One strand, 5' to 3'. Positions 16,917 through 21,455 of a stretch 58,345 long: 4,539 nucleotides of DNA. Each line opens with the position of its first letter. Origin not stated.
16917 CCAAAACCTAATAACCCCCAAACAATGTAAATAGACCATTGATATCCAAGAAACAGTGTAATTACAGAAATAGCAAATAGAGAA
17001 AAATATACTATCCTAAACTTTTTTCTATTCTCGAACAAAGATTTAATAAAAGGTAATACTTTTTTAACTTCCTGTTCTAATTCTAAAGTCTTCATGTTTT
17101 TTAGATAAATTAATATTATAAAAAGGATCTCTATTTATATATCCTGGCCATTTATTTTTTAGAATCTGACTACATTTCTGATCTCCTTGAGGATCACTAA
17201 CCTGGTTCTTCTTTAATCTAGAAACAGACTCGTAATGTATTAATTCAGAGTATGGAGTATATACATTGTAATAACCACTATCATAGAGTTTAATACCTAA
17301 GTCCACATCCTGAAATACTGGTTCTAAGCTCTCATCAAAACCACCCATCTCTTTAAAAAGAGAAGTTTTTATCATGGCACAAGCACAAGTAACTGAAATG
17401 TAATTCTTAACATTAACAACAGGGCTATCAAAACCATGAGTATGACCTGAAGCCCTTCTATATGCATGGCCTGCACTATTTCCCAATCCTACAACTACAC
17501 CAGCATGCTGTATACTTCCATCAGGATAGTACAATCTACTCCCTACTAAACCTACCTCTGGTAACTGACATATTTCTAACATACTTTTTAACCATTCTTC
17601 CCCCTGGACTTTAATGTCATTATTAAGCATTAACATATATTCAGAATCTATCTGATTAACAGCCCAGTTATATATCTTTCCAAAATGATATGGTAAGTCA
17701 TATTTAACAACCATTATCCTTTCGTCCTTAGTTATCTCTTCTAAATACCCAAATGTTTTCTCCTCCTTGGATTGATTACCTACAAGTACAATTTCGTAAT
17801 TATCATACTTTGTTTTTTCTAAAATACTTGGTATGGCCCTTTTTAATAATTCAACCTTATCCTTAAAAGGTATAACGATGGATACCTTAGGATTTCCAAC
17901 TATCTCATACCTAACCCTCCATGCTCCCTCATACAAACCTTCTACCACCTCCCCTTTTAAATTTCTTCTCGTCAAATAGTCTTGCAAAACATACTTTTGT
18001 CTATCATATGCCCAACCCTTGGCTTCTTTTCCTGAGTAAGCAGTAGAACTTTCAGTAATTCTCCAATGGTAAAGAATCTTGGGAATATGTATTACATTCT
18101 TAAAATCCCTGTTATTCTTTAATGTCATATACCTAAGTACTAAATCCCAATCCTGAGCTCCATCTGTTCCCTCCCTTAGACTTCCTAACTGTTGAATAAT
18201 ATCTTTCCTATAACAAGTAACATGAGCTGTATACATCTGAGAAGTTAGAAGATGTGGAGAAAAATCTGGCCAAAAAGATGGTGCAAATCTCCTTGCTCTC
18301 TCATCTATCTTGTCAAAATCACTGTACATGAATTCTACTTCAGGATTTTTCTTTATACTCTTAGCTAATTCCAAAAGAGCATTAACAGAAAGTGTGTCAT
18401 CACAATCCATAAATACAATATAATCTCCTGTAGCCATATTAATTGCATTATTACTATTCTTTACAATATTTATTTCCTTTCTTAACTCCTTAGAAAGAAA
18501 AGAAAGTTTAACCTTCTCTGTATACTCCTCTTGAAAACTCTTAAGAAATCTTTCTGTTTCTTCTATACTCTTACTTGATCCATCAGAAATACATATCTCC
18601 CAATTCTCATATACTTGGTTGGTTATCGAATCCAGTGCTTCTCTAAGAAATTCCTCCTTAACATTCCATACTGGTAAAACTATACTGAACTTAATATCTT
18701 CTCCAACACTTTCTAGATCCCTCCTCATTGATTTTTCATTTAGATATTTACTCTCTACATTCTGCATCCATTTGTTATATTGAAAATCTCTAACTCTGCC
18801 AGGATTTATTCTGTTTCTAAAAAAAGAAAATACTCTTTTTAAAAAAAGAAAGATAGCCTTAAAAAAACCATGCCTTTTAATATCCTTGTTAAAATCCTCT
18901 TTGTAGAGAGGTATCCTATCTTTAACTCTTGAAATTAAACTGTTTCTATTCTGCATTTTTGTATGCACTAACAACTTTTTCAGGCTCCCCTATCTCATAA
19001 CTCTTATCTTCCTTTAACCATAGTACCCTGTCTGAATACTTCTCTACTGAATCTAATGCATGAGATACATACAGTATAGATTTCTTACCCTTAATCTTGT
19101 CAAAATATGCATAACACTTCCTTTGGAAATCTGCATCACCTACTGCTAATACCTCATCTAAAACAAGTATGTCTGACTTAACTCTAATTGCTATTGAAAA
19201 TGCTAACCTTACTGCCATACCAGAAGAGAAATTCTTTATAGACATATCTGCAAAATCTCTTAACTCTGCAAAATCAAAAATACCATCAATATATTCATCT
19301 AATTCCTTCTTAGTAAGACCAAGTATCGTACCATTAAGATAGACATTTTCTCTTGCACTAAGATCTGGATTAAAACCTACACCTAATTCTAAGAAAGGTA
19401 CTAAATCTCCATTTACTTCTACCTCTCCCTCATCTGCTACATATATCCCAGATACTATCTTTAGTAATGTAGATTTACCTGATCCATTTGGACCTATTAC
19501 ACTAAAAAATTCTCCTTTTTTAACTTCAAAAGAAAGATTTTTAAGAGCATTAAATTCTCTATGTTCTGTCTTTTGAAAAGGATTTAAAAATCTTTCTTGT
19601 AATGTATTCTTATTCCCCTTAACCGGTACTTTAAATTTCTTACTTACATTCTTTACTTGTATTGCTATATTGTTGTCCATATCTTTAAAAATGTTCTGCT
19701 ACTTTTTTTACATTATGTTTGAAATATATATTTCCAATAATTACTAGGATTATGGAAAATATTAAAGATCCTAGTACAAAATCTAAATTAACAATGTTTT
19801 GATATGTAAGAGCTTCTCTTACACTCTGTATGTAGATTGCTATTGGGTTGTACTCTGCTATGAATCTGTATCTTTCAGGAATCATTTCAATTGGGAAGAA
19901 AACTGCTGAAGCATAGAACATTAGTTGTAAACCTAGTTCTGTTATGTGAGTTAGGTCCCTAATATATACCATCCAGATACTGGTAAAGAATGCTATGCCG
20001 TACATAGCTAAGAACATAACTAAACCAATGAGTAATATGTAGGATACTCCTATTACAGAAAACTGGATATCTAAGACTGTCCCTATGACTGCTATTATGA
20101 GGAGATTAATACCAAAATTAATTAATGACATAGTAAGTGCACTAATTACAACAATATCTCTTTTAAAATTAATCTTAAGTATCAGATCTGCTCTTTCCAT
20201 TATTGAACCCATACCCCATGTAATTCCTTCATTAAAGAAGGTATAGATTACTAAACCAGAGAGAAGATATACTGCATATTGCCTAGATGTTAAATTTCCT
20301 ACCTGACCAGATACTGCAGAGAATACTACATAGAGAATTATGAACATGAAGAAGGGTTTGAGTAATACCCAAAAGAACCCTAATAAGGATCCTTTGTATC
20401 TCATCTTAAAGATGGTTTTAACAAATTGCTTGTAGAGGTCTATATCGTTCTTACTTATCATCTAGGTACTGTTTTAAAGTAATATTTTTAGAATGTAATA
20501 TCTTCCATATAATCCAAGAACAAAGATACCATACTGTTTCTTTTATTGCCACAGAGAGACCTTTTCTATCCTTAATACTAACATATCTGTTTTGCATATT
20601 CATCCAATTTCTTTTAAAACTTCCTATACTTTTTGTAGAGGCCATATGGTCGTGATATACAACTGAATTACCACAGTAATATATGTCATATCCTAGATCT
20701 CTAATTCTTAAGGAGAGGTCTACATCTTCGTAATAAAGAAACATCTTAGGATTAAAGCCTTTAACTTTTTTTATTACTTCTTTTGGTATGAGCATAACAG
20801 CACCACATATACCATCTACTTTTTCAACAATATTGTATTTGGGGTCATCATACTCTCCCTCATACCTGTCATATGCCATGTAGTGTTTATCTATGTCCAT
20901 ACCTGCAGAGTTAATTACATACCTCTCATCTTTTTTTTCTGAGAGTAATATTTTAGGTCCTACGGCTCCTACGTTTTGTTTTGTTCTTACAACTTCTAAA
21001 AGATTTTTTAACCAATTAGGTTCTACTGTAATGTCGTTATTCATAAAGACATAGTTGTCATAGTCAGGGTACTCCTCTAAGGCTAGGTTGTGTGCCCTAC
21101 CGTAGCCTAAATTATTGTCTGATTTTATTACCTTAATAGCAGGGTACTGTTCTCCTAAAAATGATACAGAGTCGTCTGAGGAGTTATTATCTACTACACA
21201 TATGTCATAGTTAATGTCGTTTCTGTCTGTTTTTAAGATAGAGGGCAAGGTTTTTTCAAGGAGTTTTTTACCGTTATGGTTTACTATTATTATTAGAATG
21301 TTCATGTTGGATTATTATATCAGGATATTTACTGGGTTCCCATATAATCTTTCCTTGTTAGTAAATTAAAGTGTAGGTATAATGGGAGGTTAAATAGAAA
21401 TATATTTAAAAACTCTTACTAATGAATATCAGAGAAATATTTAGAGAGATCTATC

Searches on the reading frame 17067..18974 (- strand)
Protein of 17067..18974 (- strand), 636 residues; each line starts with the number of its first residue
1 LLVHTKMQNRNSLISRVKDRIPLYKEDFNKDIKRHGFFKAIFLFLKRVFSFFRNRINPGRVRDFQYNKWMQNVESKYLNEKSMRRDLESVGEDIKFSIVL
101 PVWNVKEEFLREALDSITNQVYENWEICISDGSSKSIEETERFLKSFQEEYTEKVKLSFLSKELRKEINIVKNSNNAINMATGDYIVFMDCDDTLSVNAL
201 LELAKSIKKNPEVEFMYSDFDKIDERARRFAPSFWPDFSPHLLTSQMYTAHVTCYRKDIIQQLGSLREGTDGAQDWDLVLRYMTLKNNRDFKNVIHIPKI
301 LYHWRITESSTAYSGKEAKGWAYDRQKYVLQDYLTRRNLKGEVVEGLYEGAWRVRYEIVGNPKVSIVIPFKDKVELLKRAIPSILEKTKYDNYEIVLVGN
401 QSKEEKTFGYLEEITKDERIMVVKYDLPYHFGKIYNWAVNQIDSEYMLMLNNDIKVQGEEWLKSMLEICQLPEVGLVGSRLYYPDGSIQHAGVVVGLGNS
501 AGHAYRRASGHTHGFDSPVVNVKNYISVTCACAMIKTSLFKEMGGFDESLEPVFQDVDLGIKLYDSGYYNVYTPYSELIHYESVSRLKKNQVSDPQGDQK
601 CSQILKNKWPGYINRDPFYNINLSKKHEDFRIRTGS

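Call 8: search_protein_families(library=pfam, proteins=[window:17067-18974:-], max_evalue=0.001)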
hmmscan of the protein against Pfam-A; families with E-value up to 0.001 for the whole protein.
window:17067-18974:- (636 aa): 4 families
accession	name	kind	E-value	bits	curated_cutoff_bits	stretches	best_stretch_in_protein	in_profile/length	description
PF00535.33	Glycos_transf_2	-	7.9e-33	114.2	23.3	2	97-217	1-116/168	Glycosyl transferase family 2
PF13641.12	Glyco_tranf_2_3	-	5.7e-13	49.8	27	2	362-582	1-213/230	Glycosyltransferase like family 2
PF10111.15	Glyco_tranf_2_2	-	1.3e-10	41.7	27.3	1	97-230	1-134/276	Glycosyltransferase like family 2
PF13632.12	Glyco_trans_2_3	-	1.6e-09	38.4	27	1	488-586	31-128/198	Glycosyl transferase family group 2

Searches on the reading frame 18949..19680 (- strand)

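Call 8: search_protein_families(library=pfam, proteins=[window:18949-19680:-], max_evalue=0.001)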
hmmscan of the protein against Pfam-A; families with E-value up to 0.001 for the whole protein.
window:18949-19680:- (244 aa): 6 families
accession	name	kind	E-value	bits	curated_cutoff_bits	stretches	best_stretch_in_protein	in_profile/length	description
PF00005.33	ABC_tran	-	1.3e-20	74.8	25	1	46-177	1-135/137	ABC transporter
PF13304.12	AAA_21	-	3.7e-05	24.4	27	1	59-79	2-22/304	AAA domain, putative AbiEii toxin, Type IV TA system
PF02463.25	SMC_N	-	7.2e-05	22.7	40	0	42-74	9-42/220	RecF/RecN/SMC N terminal domain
PF13555.12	AAA_29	-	0.00018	21.6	27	1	47-77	15-43/61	P-loop containing region of AAA domain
PF25199.1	nSTAND_NTPase5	-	0.0006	20.1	34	0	53-76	38-61/145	Novel STAND NTPase 5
PF13476.12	AAA_23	-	0.00066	20.8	27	0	43-74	7-37/201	AAA domain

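Call 64: search_protein_families(library=pfam, proteins=[window:18949-19680:-], max_evalue=0.01)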
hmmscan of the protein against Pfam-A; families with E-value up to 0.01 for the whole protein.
window:18949-19680:- (244 aa): 6 families
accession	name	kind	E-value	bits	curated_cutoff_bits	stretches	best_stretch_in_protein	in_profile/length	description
PF00005.33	ABC_tran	-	1.3e-20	74.8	25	1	46-177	1-135/137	ABC transporter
PF13304.12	AAA_21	-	3.7e-05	24.4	27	1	59-79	2-22/304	AAA domain, putative AbiEii toxin, Type IV TA system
PF02463.25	SMC_N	-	7.2e-05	22.7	40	1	42-74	9-42/220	RecF/RecN/SMC N terminal domain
PF13555.12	AAA_29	-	0.00018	21.6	27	1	47-77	15-43/61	P-loop containing region of AAA domain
PF25199.1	nSTAND_NTPase5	-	0.0006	20.1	34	0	53-76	38-61/145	Novel STAND NTPase 5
PF13476.12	AAA_23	-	0.00066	20.8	27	1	43-74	7-37/201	AAA domain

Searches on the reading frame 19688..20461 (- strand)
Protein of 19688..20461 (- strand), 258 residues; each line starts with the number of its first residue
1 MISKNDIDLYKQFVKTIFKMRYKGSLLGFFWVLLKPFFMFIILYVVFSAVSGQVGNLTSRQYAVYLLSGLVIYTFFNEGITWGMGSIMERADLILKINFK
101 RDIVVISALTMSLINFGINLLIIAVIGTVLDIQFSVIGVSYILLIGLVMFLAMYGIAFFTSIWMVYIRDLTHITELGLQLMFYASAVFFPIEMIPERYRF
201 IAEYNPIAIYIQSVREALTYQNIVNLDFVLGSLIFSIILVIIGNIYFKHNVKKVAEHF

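Call 8: search_protein_families(library=pfam, proteins=[window:19688-20461:-], max_evalue=0.001)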
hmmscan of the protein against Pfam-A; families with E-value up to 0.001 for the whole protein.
window:19688-20461:- (258 aa): 1 family
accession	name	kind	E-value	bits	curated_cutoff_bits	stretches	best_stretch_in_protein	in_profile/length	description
PF01061.29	ABC2_membrane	-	3.9e-13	49.9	26.9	1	12-217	5-209/211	ABC-2 type transporter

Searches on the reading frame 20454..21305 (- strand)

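Call 8: search_protein_families(library=pfam, proteins=[window:20454-21305:-], max_evalue=0.001)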
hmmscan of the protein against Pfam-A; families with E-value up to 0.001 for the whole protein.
window:20454-21305:- (284 aa): 5 families
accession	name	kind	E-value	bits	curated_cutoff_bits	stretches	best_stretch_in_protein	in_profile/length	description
PF00535.33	Glycos_transf_2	-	6.2e-17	62.5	23.3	1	5-129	2-126/168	Glycosyl transferase family 2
PF13641.12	Glyco_tranf_2_3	-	5.7e-15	56.4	27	1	3-225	3-218/230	Glycosyltransferase like family 2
PF13632.12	Glyco_trans_2_3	-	1e-05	25.9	27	1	87-227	4-129/198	Glycosyl transferase family group 2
PF02709.20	Glyco_transf_7C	-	6.4e-05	23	23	1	156-210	9-64/78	N-terminal domain of galactosyltransferase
PF13712.12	Glyco_tranf_2_5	-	0.0003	21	27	1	57-241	30-193/210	Glycosyltransferase like family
